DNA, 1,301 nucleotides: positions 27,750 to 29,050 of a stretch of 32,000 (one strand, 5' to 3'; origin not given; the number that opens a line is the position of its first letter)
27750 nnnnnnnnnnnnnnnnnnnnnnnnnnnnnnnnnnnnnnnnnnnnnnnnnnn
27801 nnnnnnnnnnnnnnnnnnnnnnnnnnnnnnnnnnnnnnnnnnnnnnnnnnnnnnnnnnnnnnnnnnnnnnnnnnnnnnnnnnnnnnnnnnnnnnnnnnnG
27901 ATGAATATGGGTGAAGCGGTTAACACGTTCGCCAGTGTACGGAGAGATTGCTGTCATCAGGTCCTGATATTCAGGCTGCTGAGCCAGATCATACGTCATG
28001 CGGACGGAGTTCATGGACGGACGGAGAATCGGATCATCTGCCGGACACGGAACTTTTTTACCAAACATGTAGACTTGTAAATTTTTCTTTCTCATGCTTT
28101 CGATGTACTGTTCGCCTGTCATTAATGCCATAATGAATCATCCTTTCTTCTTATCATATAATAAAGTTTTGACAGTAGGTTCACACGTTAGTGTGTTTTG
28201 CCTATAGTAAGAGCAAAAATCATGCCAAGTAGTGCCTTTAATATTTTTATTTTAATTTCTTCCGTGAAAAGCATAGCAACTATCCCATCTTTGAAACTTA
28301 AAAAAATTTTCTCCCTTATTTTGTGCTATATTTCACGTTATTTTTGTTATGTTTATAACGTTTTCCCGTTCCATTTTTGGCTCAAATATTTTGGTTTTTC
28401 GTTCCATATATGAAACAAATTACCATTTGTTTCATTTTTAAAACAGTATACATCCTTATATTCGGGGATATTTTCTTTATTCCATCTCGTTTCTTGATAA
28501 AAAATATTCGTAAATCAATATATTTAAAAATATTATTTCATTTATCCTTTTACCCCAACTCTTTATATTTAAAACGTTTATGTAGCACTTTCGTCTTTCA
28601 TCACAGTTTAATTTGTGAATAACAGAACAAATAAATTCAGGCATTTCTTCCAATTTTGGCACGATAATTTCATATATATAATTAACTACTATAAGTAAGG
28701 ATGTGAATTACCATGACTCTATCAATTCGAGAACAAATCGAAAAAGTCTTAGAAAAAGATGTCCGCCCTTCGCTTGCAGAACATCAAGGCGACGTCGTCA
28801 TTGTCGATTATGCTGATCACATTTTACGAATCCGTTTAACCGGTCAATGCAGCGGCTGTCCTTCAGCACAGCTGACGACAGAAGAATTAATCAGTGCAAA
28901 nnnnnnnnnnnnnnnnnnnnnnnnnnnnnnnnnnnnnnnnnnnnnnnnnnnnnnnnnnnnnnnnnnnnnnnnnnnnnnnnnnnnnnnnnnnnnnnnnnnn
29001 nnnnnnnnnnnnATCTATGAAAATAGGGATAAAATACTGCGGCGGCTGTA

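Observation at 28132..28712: Divergent sigma-54-type promoters and a perfect inverted repeat in the 580-bp AT-rich control region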

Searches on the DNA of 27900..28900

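Call 45: search_rna_families(source=window, start=27900, end=28900, threshold=evalue, max_evalue=1)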
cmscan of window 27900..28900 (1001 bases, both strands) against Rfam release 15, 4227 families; matches with E-value up to 1: 0.
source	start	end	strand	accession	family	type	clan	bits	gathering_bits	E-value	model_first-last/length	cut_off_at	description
